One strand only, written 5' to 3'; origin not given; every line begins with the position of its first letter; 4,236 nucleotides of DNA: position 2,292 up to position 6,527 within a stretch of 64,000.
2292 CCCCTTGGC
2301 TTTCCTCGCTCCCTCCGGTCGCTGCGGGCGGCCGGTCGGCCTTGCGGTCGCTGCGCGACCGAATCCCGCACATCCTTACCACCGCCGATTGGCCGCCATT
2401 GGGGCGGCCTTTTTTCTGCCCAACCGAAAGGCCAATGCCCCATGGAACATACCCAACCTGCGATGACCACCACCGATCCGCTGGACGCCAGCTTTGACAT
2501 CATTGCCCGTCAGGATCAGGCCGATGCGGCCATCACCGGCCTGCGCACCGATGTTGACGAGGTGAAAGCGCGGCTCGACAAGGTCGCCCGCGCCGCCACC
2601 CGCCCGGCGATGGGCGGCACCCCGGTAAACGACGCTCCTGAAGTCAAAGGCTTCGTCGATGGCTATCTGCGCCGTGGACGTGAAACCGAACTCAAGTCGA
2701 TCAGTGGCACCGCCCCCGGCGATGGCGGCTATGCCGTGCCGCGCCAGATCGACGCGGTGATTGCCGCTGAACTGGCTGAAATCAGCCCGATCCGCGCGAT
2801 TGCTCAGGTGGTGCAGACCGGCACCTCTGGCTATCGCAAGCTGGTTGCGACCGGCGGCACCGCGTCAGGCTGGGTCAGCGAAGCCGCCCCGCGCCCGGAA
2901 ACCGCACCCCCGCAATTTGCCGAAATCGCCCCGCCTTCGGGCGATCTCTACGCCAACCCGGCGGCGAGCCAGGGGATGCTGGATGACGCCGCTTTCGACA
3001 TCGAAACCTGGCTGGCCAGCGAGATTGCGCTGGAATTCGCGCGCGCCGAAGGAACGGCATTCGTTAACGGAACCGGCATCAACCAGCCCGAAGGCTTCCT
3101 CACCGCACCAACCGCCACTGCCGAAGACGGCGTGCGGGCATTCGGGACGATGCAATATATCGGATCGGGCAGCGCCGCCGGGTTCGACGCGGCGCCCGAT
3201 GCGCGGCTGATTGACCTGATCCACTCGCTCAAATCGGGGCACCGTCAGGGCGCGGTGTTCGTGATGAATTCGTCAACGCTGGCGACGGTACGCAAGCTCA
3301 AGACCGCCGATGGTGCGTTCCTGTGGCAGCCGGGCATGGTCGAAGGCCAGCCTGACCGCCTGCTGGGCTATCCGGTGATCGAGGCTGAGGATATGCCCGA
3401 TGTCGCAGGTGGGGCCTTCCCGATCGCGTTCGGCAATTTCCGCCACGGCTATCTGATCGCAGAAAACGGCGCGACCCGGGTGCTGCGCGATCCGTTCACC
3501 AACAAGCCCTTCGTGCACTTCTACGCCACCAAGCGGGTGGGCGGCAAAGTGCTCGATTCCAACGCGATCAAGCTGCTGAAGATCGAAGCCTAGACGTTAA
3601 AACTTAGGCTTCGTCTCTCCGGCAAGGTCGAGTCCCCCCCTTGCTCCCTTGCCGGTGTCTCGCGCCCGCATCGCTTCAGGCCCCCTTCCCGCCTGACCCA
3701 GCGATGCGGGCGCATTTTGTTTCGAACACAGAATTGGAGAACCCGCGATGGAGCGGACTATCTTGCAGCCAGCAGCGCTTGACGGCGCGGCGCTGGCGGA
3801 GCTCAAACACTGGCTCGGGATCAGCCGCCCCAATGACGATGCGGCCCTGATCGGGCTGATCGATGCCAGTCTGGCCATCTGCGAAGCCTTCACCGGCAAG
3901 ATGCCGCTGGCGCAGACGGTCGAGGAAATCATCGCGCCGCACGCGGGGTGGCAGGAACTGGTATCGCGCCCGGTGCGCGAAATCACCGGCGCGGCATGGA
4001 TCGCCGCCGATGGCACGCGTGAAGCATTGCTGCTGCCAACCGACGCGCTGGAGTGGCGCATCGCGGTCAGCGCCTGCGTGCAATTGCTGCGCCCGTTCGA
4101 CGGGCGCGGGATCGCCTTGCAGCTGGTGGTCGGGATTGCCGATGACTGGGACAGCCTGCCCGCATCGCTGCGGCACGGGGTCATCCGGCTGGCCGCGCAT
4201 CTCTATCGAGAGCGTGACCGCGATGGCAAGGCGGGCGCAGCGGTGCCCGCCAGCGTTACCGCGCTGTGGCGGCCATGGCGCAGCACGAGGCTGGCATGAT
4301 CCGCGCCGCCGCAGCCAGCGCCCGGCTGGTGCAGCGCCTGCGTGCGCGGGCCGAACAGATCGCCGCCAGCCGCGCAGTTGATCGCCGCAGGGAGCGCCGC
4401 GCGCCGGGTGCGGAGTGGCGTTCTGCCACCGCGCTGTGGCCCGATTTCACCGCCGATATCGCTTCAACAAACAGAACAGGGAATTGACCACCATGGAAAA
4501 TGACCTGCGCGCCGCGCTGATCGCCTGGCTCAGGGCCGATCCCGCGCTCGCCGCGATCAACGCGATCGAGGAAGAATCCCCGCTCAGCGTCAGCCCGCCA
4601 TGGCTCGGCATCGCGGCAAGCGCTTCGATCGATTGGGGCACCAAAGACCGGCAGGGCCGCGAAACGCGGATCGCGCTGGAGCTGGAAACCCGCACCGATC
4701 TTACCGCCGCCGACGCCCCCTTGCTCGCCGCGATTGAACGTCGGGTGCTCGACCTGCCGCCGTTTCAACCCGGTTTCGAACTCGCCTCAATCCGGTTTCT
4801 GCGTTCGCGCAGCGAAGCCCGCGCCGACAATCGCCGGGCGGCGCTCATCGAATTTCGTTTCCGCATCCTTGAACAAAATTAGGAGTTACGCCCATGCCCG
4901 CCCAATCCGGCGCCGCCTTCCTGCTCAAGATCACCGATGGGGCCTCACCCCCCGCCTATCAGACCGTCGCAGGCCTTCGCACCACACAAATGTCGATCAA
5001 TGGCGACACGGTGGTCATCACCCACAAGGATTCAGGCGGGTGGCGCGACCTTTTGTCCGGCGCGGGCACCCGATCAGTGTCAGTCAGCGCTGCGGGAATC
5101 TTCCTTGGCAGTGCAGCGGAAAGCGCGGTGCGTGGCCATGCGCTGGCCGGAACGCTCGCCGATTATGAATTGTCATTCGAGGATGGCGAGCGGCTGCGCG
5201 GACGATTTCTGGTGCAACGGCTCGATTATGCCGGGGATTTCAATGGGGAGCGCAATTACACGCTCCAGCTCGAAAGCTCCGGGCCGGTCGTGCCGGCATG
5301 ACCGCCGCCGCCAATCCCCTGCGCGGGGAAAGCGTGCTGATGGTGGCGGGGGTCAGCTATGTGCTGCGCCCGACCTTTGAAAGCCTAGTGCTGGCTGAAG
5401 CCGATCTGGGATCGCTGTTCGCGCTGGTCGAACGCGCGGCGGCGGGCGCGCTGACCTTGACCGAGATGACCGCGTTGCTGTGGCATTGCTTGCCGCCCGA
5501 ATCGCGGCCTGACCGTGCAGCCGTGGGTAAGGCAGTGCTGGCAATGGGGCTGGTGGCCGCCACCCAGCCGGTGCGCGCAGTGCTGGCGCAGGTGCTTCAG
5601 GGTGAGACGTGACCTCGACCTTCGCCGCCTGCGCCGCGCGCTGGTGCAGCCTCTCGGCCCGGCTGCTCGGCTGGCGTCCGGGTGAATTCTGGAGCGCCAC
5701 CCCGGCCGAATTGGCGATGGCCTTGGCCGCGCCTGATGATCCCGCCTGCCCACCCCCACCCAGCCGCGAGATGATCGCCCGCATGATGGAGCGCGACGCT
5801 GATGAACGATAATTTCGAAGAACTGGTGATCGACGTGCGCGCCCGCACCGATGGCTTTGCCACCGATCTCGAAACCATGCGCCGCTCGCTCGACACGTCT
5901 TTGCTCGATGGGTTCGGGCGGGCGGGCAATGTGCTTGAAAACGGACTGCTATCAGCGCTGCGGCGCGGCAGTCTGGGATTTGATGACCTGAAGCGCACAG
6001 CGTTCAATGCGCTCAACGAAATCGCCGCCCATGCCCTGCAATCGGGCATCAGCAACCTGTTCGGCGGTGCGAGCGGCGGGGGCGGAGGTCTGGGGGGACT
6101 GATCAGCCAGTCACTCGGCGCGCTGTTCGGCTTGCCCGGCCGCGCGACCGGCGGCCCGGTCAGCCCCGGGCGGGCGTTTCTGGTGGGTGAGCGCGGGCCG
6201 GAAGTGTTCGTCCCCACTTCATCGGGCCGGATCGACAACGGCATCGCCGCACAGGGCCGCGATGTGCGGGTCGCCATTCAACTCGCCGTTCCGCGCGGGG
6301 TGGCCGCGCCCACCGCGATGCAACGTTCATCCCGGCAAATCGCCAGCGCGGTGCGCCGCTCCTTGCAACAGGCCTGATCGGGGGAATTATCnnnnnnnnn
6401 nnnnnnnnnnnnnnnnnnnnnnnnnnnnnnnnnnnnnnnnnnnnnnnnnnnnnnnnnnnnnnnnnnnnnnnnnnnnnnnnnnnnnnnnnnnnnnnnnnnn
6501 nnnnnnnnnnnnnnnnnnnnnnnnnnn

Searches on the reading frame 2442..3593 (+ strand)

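Call 4: search_protein_families(library=pfam, proteins=[window:2442-3593:+], max_evalue=0.01)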
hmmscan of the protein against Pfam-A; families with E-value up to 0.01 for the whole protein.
window:2442-3593:+ (383 aa): 1 family
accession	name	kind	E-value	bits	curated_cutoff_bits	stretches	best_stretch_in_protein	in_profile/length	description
PF05065.19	Phage_capsid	-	6.8e-86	288.6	24.2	1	95-381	1-280/280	Phage capsid family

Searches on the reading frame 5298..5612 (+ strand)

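Call 4: search_protein_families(library=pfam, proteins=[window:5298-5612:+], max_evalue=0.01)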
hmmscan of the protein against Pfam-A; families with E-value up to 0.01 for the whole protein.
window:5298-5612:+ (104 aa): 1 family
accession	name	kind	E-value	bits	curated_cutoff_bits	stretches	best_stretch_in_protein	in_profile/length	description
PF11836.14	Phage_TAC_11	-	1.1e-17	64.3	27.8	1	9-102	1-96/96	Phage tail tube protein, GTA-gp10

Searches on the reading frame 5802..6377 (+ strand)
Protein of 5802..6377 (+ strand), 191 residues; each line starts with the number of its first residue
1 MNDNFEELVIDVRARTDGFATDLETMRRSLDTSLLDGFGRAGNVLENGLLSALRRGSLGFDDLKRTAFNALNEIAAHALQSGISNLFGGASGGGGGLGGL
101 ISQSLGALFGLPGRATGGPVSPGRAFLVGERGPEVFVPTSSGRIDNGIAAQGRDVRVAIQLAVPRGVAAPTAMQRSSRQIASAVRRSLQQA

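Call 4: search_protein_families(library=pfam, proteins=[window:5802-6377:+], max_evalue=0.01)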
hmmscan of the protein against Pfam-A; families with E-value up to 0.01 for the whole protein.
window:5802-6377:+ (191 aa): 0 families

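Call 11: search_protein_families(library=ncbifam, proteins=[window:5802-6377:+], max_evalue=0.01)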
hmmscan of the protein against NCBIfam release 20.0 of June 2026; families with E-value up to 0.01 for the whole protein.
window:5802-6377:+ (191 aa): 2 families
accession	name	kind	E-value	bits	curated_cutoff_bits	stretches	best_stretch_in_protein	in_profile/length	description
NF058675.1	RcGTA_tape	equivalog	2e-05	24.4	220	1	4-190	30-215/220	RcGTA-type gene transfer agent tail tape measure protein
NF047706.1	LIC12611_phage_tail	subfamily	0.00014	20.7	480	1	69-189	514-613/628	LIC12611 family phage tail protein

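Call 12: search_protein_families(library=phrogs, proteins=[window:5802-6377:+], max_evalue=0.001)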
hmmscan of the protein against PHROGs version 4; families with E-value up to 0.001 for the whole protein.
window:5802-6377:+ (191 aa): 6 families
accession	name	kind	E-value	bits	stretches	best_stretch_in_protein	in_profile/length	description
phrog_30701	-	unknown function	2.3e-52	178.5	1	1-189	3-187/188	-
phrog_8892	-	tail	7.5e-12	45.7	1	66-150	596-670/752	tail length tape measure protein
phrog_10574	-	tail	6e-10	39.5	1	78-164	505-595/640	tail length tape measure protein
phrog_1538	-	tail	5.1e-07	29.8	1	75-144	667-746/811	tail length tape measure protein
phrog_33680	-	unknown function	7e-05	22.1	1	112-151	630-669/726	-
phrog_2335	-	tail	0.00041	19.4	1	24-120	1318-1415/1536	tail length tape measure protein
